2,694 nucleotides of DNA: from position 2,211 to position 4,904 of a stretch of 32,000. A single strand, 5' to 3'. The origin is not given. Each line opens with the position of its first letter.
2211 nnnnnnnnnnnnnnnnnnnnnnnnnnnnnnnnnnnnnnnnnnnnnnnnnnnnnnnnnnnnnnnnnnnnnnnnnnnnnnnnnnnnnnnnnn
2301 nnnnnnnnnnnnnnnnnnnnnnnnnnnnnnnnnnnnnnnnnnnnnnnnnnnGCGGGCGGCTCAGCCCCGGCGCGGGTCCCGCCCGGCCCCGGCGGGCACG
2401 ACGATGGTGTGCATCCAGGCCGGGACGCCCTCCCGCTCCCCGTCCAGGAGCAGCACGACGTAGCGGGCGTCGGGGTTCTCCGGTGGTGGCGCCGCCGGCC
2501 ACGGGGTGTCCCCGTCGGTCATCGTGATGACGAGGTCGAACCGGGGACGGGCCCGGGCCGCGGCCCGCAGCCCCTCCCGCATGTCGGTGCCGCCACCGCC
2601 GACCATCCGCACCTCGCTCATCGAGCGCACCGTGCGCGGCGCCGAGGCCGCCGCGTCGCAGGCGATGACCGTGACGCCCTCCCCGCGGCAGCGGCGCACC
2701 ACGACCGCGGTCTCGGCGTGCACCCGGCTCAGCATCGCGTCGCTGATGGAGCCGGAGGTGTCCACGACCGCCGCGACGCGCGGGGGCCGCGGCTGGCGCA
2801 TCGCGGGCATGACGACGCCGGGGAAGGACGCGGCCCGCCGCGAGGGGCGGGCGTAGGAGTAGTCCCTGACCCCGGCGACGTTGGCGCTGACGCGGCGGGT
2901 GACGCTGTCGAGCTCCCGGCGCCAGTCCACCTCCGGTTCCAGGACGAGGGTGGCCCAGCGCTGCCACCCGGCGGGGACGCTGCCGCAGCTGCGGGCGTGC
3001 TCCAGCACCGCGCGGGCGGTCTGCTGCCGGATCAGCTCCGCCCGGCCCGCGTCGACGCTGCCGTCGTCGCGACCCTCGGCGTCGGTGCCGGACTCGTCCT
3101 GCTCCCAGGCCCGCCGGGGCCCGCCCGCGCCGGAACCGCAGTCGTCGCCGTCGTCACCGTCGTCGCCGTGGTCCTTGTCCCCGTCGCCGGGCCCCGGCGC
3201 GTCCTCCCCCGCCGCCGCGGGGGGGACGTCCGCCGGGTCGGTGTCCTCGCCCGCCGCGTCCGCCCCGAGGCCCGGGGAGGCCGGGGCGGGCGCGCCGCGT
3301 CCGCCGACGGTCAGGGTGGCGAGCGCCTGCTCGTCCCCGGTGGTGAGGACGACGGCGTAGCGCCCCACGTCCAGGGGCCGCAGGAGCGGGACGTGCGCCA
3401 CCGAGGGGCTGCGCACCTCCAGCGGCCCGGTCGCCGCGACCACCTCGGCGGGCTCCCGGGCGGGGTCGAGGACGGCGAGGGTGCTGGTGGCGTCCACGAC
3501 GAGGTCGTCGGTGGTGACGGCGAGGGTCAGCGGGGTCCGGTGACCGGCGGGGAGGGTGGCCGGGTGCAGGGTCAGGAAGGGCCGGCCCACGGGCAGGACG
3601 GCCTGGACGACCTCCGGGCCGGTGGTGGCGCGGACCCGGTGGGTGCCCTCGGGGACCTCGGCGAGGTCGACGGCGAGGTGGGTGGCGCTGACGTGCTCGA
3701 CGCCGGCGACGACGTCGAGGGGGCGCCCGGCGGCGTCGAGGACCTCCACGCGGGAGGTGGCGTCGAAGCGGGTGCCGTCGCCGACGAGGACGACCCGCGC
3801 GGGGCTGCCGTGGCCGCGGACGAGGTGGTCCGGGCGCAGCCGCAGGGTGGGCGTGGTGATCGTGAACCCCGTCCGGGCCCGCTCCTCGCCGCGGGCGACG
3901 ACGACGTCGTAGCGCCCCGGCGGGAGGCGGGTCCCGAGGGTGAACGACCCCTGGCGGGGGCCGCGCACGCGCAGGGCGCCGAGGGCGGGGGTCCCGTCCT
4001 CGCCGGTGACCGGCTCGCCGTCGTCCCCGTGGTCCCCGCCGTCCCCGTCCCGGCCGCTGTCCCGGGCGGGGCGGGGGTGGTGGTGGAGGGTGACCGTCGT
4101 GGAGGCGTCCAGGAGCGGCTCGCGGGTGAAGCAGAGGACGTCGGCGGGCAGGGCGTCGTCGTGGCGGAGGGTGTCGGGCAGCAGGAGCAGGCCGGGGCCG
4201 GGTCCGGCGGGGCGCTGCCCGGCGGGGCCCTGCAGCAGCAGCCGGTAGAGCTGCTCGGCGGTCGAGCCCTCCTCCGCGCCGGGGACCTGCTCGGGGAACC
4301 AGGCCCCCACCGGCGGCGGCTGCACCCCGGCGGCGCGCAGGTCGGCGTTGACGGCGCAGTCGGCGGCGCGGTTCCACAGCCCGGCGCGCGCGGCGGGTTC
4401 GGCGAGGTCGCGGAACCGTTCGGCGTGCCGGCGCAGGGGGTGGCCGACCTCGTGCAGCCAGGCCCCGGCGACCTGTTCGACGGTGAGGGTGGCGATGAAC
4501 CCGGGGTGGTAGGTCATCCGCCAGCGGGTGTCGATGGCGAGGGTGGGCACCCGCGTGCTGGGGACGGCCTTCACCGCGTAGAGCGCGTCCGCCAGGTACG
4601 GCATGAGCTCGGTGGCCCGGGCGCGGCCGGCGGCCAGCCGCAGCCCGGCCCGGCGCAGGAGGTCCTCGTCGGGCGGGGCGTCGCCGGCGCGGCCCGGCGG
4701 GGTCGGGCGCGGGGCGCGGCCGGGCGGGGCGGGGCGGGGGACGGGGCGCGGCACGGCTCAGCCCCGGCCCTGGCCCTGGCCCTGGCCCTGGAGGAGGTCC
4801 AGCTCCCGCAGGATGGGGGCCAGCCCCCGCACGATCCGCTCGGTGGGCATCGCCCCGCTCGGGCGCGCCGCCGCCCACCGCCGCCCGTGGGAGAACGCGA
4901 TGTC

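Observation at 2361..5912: MoxR-class AAA+ ATPase translationally coupled to a VWA/HExxH-peptidase protein with a ~360-aa beta-rich insert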

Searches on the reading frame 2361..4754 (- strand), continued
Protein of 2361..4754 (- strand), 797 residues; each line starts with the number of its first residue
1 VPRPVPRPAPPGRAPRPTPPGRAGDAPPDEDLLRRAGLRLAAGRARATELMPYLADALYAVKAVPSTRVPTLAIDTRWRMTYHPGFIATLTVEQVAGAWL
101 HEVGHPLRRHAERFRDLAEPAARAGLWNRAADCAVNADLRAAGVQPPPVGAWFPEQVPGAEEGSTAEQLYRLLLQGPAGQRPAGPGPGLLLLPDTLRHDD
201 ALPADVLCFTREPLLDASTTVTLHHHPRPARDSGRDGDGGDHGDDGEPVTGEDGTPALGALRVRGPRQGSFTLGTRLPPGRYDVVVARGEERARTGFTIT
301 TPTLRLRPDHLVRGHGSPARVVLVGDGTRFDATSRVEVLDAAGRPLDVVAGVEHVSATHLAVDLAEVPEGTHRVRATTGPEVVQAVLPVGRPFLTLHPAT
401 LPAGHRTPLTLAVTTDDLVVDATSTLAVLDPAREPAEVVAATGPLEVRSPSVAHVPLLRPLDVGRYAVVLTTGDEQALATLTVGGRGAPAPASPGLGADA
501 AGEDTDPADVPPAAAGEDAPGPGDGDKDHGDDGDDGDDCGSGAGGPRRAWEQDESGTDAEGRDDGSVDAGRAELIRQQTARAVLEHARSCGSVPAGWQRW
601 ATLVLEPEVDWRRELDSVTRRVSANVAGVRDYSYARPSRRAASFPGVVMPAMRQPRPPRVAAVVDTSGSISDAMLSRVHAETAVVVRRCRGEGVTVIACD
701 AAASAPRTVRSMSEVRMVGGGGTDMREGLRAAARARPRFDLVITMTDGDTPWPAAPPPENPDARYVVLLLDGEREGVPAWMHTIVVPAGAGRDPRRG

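Call 72: search_solved_structures(query=A4, max_evalue=10, show_alignments=2)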
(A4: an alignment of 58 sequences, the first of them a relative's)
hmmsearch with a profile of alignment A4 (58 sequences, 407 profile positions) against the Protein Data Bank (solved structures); distinct sequences matched with E-value up to 10: 14.
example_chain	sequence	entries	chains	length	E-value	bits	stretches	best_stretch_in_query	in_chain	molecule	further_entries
8s05_A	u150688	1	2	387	0.00043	22.6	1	260-374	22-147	Conserved protein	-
2x31_A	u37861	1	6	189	0.0019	20.5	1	281-367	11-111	MAGNESIUM-CHELATASE 60 KDA SUBUNIT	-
3c37_A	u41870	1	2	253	0.011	18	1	33-87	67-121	Peptidase, M48 family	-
9c4f_I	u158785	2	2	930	0.056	15.6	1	271-377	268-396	Inter-alpha-trypsin inhibitor heavy chain H4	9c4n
9nen_A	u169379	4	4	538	0.16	14.1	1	280-369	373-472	RNA-binding protein RO60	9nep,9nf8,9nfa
7kpn_Z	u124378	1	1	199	0.35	13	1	234-310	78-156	Dyslexia-associated protein KIAA0319-like protein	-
6pyo_A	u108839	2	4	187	0.6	12.2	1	278-368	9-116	cDNA FLJ56608, highly similar to Homo sapiens chloride channel, calcium activated, family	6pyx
1n3y_A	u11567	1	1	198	0.69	12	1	275-309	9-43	Integrin alpha-X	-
6nz0_Z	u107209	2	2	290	0.72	12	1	234-310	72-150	Dyslexia-associated protein KIAA0319-like protein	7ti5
4iqy_A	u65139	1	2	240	0.84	11.7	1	298-343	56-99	O-acetyl-ADP-ribose deacetylase MACROD2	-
28jl_F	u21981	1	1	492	1.1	11.4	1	63-93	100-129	Beta-barrel assembly-enhancing protease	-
6ait_A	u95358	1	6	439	1.1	11.4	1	63-93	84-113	Beta-barrel assembly-enhancing protease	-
28jr_F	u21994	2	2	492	1.1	11.4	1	63-93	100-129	Beta-barrel assembly-enhancing protease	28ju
6y4y_A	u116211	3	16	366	1.5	10.9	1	298-343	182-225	Thioredoxin 1,ADP-ribose glycohydrolase MACROD2 | ADP-ribose glycohydrolase MACROD2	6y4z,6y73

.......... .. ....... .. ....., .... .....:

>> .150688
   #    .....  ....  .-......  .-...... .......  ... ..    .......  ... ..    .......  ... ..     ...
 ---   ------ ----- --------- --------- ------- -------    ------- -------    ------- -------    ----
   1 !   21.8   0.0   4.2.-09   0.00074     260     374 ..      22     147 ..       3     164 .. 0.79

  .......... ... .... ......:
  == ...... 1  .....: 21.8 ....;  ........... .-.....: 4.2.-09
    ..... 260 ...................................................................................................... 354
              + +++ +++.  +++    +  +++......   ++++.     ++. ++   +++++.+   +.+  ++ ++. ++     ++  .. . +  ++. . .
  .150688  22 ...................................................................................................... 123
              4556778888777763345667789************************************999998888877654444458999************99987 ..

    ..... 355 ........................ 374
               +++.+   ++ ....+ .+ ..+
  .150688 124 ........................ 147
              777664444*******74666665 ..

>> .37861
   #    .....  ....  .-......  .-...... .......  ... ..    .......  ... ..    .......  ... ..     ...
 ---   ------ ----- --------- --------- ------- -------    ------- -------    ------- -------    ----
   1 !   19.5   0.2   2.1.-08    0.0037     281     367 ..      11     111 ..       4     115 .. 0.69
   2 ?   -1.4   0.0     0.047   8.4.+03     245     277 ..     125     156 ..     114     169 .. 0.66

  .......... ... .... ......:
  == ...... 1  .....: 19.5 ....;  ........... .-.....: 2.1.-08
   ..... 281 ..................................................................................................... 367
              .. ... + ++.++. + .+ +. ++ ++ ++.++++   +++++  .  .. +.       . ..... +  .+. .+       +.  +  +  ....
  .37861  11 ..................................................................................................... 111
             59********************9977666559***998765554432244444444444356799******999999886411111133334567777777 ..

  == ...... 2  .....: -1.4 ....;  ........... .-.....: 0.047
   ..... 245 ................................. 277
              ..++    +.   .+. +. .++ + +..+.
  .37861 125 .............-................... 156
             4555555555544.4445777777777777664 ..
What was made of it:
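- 2385..2789 (-): VWA/MIDAS domain, residues 656-790. DTSGS is at 2748-2762, GGGGTD at 2583-2600 and TDGD at 2508-2519. A profile of 58 short-form homologues (A4) finds as its best solved VWA relatives 8s05 (4e-4) and the Mg-chelatase BchD VWA 2x31 (2e-3) (call 72).
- On DUF2201-type zincin-VWA protein (PF13203 + PF09967): The best similarity to a characterised peptidase is M48 at E 0.011 (call 72).
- Closest known: AAA+/VWA chaperone pairs: BchI-BchD. Same: With a profile of 58 short-form homologues, the VWA domain weakly matches the BchD VWA (call 72).
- With a profile of 58 short-form homologues (A4), the closest solved VWA with a known partner is BchD of Mg-chelatase (call 72). A profile of short-form homologues gives only weak, partial VWA and HExxH-region matches (call 72). 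Similarity of the zincin lobe to characterised peptidases is marginal (M48 family, E 0.011, call 72). With a profile of 58 short-form homologues, the VWA domain's best functionally known solved relative is the BchD VWA (E 0.0019, call 72).
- Tried and rejected: They gave only marginal matches for the short-form profile (call 72).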

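Call 76: search_protein_families(library=pfam, proteins=[L040:8572-9978:+, L032:2563-4884:+, L008:3789-4772:+, L010:7856-8641:+], max_evalue=0.01)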
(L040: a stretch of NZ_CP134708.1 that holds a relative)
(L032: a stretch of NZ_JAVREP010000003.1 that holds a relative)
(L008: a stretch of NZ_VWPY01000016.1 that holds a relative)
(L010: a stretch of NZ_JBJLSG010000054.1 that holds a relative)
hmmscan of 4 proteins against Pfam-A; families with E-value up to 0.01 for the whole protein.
L040:8572-9978:+ (469 aa): 7 families
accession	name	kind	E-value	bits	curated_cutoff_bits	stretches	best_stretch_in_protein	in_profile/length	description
PF13604.12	AAA_30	-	7.4e-12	45.8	27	1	87-240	16-137/191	AAA domain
PF13086.12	AAA_11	-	1.6e-05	25.3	27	0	195-235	213-254/257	AAA domain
PF13245.12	AAA_19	-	2.5e-05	24.9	25.1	1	90-234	12-132/134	AAA domain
PF13087.12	AAA_12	-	3.1e-05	24.1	27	1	353-437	109-193/195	AAA domain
PF05127.21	NAT10_TcmA_helicase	-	0.00065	20.1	22.7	1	94-213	2-107/176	RNA cytidine acetyltransferase NAT10/TcmA, helicase domain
PF00270.35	DEAD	-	0.0024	18.1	26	0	77-203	3-125/167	DEAD/DEAH box helicase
PF01443.25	Viral_helicase1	-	0.0042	17.4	21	0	185-232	49-98/228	Viral superfamily 1 RNA helicase core domain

L032:2563-4884:+ (774 aa): 3 families
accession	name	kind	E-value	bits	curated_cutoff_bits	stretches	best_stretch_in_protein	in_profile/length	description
PF12796.13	Ank_2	-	2.4e-05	25.2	27.3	1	638-725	3-86/90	Ankyrin repeats (3 copies)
PF13637.12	Ank_4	-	0.003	18.3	22.7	0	683-710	15-42/50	Ankyrin repeats (many copies)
PF13606.12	Ank_3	-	0.0098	16.8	22.3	0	698-723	2-26/30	Ankyrin repeat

L008:3789-4772:+ (328 aa): 0 families

L010:7856-8641:+ (262 aa): 0 families

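Call 79: fold_search(model_id=the predicted structure, library=viral)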
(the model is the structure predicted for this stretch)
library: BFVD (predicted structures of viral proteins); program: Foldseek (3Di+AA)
matches with E <= 10: 1098; with E <= 0.001: 249
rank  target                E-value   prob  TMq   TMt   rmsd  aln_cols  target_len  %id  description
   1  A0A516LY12            7.0e-18  1.00  0.36  0.66  10.5       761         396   15  (no name in the UniProt tables at hand)
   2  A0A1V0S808            7.1e-13  1.00  0.12  0.25  18.6       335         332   12  SWPV1-183 [Shearwaterpox virus]
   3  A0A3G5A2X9            1.9e-12  1.00  0.12  0.19  20.6       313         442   14  IPT/TIG domain-containing protein [Harvfovirus sp.]
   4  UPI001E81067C         2.8e-11  1.00  0.12  0.10  23.4       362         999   14  (no name look-up for this kind of identifier)
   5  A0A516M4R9            9.0e-11  1.00  0.27  0.43  22.9       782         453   14  (no name in the UniProt tables at hand)
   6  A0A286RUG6            1.5e-10  1.00  0.12  0.14  26.5       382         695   16  Envelope glycoprotein C [Beluga whale alphaherpesvirus 1]
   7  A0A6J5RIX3            8.8e-10  1.00  0.23  0.30  20.1       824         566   15  VWA-like domain containing protein [uncultured Caudovirales phage]
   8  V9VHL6                1.8e-09  1.00  0.10  0.18  24.9       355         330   16  BIG2 domain-containing protein [Achromobacter phage JWAlpha]
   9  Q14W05                3.3e-09  1.00  0.10  0.20  26.2       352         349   11  ORF101 [Ranid herpesvirus 2]
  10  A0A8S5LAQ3            3.5e-09  1.00  0.29  0.47  10.7       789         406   10  Metallopeptidase domain protein [Podoviridae sp. ctBev14]
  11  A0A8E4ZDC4            3.7e-09  1.00  0.12  0.14  15.0       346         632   14  BACON domain-containing protein [Polaribacter phage Leef_1]
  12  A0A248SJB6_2          6.5e-09  1.00  0.14  0.11  26.3       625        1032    9  (no name in the UniProt tables at hand)
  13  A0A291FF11            9.6e-09  1.00  0.11  0.18  21.5       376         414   11  (no name in the UniProt tables at hand)
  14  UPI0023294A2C         1.0e-08  1.00  0.09  0.07  22.8       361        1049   12  (no name look-up for this kind of identifier)
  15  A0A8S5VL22            1.1e-08  1.00  0.09  0.09  33.4       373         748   16  (no name in the UniProt tables at hand)
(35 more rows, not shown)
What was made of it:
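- Closest known: Phage N4 gp24. Same: Phage short forms align structurally over both flanks of the insert (call 79).
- BFVD short-form proteins align across both flanks, with TM-score up to 0.66 normalised to the target (call 79).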

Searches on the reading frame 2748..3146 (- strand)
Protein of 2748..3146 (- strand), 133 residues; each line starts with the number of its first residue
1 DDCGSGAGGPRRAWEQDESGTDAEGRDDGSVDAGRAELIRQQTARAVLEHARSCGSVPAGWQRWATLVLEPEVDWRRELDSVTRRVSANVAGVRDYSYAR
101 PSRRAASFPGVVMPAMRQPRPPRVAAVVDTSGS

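Call 17: search_protein_families(library=pfam, proteins=[window:2748-3146:-], max_evalue=10)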
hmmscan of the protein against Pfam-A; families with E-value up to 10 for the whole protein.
seq(133 aa): 2 families
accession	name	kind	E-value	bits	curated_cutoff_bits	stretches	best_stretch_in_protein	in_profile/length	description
PF13203.12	DUF2201_N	-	7.3e-13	49.2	23.2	1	3-115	162-269/271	Putative metallopeptidase domain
PF17494.7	DUF5429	-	0.1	13.1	27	1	49-89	27-67/76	Family of unknown function (DUF5429)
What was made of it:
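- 2790..3146 (-): Second part of the PF13203 domain, residues 537-655: the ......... motif (3120-3146) followed by a helical region. Matches PF13203 profile positions 162-269 at E 7e-13 when scanned alone (call 17).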
